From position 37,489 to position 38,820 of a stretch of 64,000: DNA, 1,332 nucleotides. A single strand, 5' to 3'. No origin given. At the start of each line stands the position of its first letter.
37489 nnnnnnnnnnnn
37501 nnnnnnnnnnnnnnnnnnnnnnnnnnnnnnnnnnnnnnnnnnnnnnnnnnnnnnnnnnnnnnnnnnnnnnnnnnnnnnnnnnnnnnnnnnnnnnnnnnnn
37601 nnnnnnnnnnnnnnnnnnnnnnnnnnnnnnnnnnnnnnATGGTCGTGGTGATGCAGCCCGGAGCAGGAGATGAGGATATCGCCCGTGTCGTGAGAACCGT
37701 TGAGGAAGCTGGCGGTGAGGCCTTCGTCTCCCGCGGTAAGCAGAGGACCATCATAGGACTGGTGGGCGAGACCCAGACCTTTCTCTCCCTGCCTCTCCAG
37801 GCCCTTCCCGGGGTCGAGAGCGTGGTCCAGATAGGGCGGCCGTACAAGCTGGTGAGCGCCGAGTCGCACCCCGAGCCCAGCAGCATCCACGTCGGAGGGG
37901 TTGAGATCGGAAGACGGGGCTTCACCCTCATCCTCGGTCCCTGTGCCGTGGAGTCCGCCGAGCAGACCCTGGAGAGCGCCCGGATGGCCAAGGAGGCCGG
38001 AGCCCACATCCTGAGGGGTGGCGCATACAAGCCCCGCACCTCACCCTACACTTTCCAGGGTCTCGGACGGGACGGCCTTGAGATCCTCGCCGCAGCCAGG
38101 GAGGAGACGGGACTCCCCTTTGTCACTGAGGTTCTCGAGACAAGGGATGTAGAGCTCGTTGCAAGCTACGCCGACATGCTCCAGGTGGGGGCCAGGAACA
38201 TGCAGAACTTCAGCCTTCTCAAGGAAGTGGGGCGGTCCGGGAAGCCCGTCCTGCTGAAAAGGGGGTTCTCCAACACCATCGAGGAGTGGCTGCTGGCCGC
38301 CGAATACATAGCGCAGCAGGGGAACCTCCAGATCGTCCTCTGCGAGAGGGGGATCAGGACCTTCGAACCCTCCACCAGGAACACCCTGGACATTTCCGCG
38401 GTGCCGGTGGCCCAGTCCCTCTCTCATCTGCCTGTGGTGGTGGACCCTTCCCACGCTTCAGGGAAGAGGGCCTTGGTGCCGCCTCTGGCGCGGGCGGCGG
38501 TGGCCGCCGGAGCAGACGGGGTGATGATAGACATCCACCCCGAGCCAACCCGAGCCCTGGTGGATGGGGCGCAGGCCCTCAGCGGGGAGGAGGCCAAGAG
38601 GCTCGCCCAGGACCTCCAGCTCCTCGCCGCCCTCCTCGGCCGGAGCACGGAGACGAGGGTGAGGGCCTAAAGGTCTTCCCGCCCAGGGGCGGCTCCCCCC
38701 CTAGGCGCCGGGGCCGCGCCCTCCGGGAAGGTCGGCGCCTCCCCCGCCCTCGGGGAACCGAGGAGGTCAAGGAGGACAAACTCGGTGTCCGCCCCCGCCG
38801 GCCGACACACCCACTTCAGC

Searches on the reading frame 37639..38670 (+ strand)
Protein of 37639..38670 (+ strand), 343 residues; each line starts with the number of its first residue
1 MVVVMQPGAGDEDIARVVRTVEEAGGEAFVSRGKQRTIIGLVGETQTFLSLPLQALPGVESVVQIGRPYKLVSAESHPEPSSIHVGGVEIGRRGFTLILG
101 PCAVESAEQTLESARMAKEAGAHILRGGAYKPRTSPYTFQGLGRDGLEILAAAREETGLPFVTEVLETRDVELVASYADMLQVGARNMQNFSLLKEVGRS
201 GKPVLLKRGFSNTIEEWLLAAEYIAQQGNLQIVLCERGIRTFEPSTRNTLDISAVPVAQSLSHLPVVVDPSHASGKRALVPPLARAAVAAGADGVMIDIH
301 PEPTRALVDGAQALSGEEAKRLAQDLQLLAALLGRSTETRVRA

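Call 10: search_protein_families(library=pfam, proteins=[window:37639-38670:+])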
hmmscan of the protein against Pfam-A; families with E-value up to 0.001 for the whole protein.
window:37639-38670:+ (343 aa): 3 families
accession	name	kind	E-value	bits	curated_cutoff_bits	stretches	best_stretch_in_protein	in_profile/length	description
PF00793.26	DAHP_synth_1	-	8.3e-81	271.3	25.5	1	88-324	10-259/270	DAHP synthetase I family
PF18152.6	DAHP_snth_FXD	-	1.3e-20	73.4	27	1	1-65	1-65/67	DAHP synthase ferredoxin-like domain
PF03102.20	NeuB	-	4.5e-07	30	22.1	1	142-334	53-237/241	NeuB family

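Call 11: find_related_loci(query=window:37639-38667:+, collection=genome_contigs, flank=3000)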
Query window:37639-38667:+ (343 aa) in genome_contigs; peptide patterns used: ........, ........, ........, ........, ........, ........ (x = any residue, [..] = any of these).
599 stretches matched a pattern (row limit reached: there are more); 474 encode a relative of the query (tblastn E <= 1e-3); the best 80 are kept; 80 distinct loci.
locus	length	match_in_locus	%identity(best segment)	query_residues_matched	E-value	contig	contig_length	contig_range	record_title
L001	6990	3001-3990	66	1-330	8e-148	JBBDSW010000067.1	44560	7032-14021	MAG: Nitriliruptoraceae bacterium isolate LejiaC_71_60 Lejia_C_1968_length_44560_cov_33, whole genome shotgun sequence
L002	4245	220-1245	66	1-342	6e-149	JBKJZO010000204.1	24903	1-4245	MAG: Mycobacteriales bacterium isolate swi_bin.249 S1Ck127_6462409_flag_1_multi_9.0000_len_24903, whole genome shotgun s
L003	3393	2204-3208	66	1-335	2e-153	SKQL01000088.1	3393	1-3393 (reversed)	MAG: Nitriliruptorales bacterium isolate CSSed162cmA_423R1 CSSed16-2cmA-164141, whole genome shotgun sequence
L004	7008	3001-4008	66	1-336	1e-147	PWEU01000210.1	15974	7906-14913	MAG: Nitriliruptoraceae bacterium isolate T1Sed10_7 T1-Sed10-C3465, whole genome shotgun sequence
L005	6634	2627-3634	66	1-336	2e-147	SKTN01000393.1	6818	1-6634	MAG: Nitriliruptoraceae bacterium isolate CSSed162cmA_64 CSSed16-2cmA-51169, whole genome shotgun sequence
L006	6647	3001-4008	66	1-336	3e-147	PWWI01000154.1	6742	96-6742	MAG: Nitriliruptoraceae bacterium isolate CSSed11_48 CS-Sed11-C23088, whole genome shotgun sequence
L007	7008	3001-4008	64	1-336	2e-146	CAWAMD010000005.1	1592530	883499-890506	MAG: uncultured Nitriliruptorales bacterium isolate MFD01721.bin.2.189 genome assembly, contig: contig_22973, whole geno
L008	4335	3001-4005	66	1-335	4e-147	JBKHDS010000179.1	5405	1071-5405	MAG: Nitriliruptoraceae bacterium isolate D1M04_20 NODE_8583_length_5405_cov_3.973084, whole genome shotgun sequence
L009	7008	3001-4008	65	1-336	7e-146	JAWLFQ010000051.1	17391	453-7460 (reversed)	MAG: Nitriliruptoraceae bacterium isolate 21BLK6-1.bin.17 NODE_2782_length_17391_cov_42.713625, whole genome shotgun seq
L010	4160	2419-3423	66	1-335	4e-149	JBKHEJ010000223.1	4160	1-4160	MAG: Nitriliruptoraceae bacterium isolate D1M05_12 NODE_21693_length_4160_cov_4.904019, whole genome shotgun sequence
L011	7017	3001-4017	66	1-335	2e-145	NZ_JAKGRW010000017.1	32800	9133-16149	Nocardioides alcanivorans strain NGK65 contig_24, whole genome shotgun sequence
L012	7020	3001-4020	66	1-340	2e-145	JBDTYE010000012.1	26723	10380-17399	MAG: Actinomycetota bacterium isolate cluster4_bin.132 NODE_2716_length_26723_cov_5.916492, whole genome shotgun sequenc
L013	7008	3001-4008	66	1-336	4e-145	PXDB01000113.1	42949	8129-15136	MAG: Nitriliruptoraceae bacterium isolate T3Sed10_318R1 T3-Sed10-C910, whole genome shotgun sequence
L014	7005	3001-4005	66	1-335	2e-144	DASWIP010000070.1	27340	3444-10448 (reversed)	MAG TPA_asm: Actinomycetota bacterium isolate SMAG_U2872 k141_2409582, whole genome shotgun sequence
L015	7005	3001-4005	64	1-335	2e-142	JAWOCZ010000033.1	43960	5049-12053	MAG: Nitriliruptoraceae bacterium isolate BLK5-1.bin.93 k191_2955317, whole genome shotgun sequence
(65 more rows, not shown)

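Call 26: find_homologous_proteins(query=window:37639-38667:+, max_evalue=1e-60)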
Query window:37639-38667:+ (343 aa): 8000 proteins with E <= 1e-60 among 8000 candidates; the best 120 are listed.
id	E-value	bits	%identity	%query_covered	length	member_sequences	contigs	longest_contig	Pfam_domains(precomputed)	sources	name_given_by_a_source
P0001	8.2e-200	681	93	100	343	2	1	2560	PF03102.21,PF18152.7,PF00793.27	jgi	jgi:3-deoxy-7-phosphoheptulonate synthase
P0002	1.1e-146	506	69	98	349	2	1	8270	PF03102.21,PF18152.7,PF00793.27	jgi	jgi:3-deoxy-7-phosphoheptulonate synthase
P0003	2.0e-145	502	57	98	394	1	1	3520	PF03102.21,PF18152.7,PF00793.27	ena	-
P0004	1.0e-144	500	67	98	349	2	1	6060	PF03102.21,PF18152.7,PF00793.27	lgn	-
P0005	1.9e-144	499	69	98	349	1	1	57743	PF03102.21,PF18152.7,PF00793.27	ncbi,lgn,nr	ncbi:MAG: 3-deoxy-7-phosphoheptulonate synthase [Acidobacteria bacterium]|nr:3-deoxy-7-phosphoheptul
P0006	2.1e-144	499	68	98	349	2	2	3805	PF03102.21,PF18152.7,PF00793.27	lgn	-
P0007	2.6e-144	498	69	98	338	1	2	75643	PF03102.21,PF18152.7,PF00793.27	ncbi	-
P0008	2.6e-144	498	68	98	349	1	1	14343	PF03102.21,PF18152.7,PF00793.27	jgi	jgi:3-deoxy-7-phosphoheptulonate synthase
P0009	4.8e-144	498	69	100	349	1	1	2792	PF03102.21,PF18152.7,PF00793.27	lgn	-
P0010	7.7e-144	497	67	98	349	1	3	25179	PF03102.21,PF18152.7,PF00793.27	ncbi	ncbi:MAG: 3-deoxy-7-phosphoheptulonate synthase [Actinomycetota bacterium]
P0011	8.2e-144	497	67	98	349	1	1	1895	PF03102.21,PF18152.7,PF00793.27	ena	-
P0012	9.3e-144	497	67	98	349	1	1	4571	PF03102.21,PF18152.7,PF00793.27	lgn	-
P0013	1.8e-143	496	67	98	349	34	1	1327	PF03102.21,PF18152.7,PF00793.27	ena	-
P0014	1.8e-143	496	67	98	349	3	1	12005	PF03102.21,PF18152.7,PF00793.27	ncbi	-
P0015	1.9e-143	496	67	98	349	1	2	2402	PF03102.21,PF18152.7,PF00793.27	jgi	jgi:3-deoxy-7-phosphoheptulonate synthase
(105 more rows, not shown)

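Call 27: find_encoding_contigs(protein=P0001, flank=2500, max_places=3)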
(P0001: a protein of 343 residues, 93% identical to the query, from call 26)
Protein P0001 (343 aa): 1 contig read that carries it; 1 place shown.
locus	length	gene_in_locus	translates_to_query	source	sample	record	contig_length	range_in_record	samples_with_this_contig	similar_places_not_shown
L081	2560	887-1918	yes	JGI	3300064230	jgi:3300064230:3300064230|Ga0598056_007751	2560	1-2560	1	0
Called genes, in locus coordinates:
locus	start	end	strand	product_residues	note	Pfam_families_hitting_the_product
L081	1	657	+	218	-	?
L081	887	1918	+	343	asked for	PF18152:DAHP_snth_FXD, PF00793:DAHP_synth_1, PF03102:NeuB (weak)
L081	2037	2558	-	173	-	?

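Call 28: find_encoding_contigs(protein=P0003, flank=2500, max_places=3)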
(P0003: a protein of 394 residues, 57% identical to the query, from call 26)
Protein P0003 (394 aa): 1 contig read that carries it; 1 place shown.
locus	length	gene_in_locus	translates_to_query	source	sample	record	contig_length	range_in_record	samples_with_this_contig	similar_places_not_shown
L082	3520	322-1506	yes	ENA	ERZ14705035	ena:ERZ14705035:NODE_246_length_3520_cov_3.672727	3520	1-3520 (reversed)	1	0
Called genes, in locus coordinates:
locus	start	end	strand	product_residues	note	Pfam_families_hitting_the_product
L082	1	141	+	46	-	?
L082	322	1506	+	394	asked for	PF18152:DAHP_snth_FXD, PF00793:DAHP_synth_1, PF03102:NeuB (faint), PF00793:DAHP_synth_1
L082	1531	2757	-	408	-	PF22025:ThiI_fer, PF02926:THUMP, PF02568:ThiI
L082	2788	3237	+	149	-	-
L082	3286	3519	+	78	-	?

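Call 29: find_encoding_contigs(protein=P0005, flank=2500, max_places=3)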
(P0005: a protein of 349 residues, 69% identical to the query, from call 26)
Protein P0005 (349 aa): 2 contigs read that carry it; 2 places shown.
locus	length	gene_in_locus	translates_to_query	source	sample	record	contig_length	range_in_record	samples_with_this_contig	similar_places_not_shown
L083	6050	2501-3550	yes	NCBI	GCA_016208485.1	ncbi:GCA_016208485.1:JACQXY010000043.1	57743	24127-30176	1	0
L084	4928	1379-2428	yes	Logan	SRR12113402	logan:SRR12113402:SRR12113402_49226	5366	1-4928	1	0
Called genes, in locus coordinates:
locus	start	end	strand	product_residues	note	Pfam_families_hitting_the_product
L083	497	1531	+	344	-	PF00892:EamA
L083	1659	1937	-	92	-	-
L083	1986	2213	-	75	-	-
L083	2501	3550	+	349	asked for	PF18152:DAHP_snth_FXD, PF00793:DAHP_synth_1, PF03102:NeuB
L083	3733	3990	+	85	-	PF01402:RHH_1 (weak)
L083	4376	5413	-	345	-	PF00155:Aminotran_1_2, PF01212:Beta_elim_lyase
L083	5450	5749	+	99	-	PF00892:EamA (weak)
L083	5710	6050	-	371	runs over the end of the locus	PF01988:VIT1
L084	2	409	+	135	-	?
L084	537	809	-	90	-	-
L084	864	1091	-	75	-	-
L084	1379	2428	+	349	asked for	PF18152:DAHP_snth_FXD, PF00793:DAHP_synth_1, PF03102:NeuB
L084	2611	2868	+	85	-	PF01402:RHH_1 (weak)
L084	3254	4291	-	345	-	PF00155:Aminotran_1_2, PF01212:Beta_elim_lyase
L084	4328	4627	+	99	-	PF00892:EamA (weak)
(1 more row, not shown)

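Call 53: search_solved_structures(query=window:37639-38667:+, max_evalue=1e-30)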
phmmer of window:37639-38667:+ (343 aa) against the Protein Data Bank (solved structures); distinct sequences matched with E-value up to 1e-30: 10.
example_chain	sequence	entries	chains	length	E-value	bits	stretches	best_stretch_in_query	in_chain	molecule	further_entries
1rzm_A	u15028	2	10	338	3.2e-117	394.6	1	1-334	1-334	Phospho-2-dehydro-3-deoxyheptonate aldolase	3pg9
1vr6_A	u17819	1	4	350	3.7e-117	394.4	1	1-334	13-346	Phospho-2-dehydro-3-deoxyheptonate aldolase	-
4grs_A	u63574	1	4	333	8.5e-115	386.6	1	1-329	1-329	Phospho-2-dehydro-3-deoxyheptonate aldolase, 2-dehydro-3-deoxyphosphoheptonate aldolase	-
3pg8_A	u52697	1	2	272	2.5e-98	332.5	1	69-334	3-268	Phospho-2-dehydro-3-deoxyheptonate aldolase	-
1vs1_A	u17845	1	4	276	2.8e-98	332.3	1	78-326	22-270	3-deoxy-7-phosphoheptulonate synthase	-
1zco_A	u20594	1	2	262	1.4e-91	310.3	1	76-329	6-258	2-dehydro-3-deoxyphosphoheptonate aldolase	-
4c1k_A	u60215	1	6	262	3.6e-91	309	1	76-329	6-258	2-DEHYDRO-3-DEOXYPHOSPHOHEPTONATE ALDOLASE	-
4c1l_A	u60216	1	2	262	3.4e-90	305.8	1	76-329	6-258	2-dehydro-3-deoxyphosphoheptonate aldolase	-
5j6f_A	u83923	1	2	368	1.5e-84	287.3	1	67-319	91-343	3-deoxy-D-arabino-heptulosonate 7-phosphate synthase, chorismate mutase-isozyme 3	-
3nvt_A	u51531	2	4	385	1.9e-80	273.7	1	70-316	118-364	3-deoxy-D-arabino-heptulosonate 7-phosphate synthase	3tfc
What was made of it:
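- On Type I-beta DAHP synthase with a ferredoxin-like regulatory domain: Residues 1-334 align with 1RZM/3PG9 at E = 3e-117 (call 53).
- Closest known: Corynebacterium glutamicum aroR-aroF attenuator. Different: The window's enzyme is a type I-beta DAHPS with a ferredoxin-like domain (calls 10, 53).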
